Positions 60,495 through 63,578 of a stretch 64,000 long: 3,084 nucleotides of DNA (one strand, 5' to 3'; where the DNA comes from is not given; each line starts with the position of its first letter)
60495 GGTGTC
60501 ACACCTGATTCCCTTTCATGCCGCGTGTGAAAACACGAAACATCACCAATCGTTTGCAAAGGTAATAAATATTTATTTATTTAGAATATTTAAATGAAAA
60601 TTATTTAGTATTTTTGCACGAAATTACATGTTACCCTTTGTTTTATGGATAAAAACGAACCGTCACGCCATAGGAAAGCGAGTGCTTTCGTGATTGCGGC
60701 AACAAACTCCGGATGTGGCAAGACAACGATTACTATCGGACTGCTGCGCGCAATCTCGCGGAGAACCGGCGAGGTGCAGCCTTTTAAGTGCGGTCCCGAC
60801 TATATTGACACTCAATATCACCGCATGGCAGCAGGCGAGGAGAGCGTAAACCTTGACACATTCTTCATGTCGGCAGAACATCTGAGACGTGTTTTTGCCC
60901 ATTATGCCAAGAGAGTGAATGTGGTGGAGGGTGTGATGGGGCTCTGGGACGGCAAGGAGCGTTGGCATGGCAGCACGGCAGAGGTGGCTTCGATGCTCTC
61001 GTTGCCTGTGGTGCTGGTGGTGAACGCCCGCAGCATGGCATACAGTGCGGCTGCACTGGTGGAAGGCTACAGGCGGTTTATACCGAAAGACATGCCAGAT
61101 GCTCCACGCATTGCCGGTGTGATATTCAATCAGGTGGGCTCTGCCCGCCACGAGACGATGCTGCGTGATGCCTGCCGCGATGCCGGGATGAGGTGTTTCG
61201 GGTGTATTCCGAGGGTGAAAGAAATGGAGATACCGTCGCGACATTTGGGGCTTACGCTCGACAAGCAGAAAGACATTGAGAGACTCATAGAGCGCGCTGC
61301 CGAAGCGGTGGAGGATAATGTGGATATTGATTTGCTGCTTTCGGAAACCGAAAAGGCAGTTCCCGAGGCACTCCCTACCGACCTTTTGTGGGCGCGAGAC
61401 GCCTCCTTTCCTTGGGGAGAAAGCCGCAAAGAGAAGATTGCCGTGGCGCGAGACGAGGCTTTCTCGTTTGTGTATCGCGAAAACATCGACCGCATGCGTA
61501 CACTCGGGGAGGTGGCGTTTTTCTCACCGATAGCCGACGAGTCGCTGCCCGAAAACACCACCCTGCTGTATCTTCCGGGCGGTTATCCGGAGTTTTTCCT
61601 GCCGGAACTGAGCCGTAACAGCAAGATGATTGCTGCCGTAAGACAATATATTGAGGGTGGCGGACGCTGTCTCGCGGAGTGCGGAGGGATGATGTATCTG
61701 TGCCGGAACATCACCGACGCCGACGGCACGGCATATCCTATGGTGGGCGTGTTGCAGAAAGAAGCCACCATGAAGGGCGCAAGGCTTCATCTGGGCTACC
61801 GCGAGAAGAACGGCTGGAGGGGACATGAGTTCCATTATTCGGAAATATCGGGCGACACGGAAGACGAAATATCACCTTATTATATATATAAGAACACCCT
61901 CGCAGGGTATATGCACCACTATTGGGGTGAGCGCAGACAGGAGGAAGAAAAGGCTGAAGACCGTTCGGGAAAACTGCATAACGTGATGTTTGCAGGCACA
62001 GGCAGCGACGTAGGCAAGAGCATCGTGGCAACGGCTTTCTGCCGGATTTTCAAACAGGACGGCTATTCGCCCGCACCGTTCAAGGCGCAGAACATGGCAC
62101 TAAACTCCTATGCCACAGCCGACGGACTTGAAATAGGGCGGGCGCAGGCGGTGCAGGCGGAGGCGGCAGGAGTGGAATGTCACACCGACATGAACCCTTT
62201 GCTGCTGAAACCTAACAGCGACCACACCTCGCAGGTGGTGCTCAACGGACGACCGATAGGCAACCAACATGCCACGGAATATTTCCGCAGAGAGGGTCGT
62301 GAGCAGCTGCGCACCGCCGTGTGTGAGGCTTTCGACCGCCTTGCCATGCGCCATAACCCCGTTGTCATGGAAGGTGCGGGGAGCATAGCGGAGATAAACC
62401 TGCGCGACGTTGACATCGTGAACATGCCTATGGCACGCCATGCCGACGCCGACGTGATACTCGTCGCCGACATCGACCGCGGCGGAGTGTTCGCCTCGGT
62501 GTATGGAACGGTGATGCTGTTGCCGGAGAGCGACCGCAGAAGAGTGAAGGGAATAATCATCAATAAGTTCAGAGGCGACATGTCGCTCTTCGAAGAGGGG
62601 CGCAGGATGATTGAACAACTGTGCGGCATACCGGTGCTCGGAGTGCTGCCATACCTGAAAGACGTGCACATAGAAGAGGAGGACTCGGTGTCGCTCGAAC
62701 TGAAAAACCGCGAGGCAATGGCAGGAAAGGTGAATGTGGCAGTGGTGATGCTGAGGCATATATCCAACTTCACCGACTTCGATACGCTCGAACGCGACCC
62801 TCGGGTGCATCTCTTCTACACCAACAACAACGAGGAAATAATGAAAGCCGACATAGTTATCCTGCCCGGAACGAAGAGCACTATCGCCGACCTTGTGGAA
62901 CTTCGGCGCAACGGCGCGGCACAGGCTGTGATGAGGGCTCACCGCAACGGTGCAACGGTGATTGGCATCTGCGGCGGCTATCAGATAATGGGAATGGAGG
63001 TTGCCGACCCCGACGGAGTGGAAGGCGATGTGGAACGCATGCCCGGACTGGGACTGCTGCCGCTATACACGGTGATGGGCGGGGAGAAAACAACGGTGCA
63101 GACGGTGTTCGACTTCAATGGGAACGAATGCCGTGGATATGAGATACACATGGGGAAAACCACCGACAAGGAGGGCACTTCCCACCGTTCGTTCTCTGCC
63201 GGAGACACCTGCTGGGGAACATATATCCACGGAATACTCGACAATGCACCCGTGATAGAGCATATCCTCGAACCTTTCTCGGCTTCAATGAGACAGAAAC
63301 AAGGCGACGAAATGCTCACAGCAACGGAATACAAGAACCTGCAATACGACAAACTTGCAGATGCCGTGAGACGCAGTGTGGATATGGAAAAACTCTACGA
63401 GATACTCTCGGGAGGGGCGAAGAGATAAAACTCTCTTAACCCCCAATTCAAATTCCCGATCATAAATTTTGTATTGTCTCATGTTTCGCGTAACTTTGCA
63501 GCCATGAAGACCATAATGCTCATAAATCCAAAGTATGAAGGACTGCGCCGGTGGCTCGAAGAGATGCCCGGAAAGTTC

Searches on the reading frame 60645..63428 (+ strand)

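Call 27: search_protein_families(library=pfam, proteins=[window:60645-63428:+], max_evalue=0.00001)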
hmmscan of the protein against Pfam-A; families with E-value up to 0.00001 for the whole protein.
window:60645-63428:+ (927 aa): 3 families
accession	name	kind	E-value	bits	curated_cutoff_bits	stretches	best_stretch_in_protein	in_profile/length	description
PF07685.20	GATase_3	-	3.9e-83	278.3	27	2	697-868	1-194/196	CobB/CobQ-like glutamine amidotransferase domain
PF01656.29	CbiA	-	4.2e-41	140.2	25.4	2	447-676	1-117/125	CobQ/CobB/MinD/ParA nucleotide binding domain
PF13500.12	AAA_26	-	2.5e-31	109.5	27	2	446-675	2-195/198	AAA domain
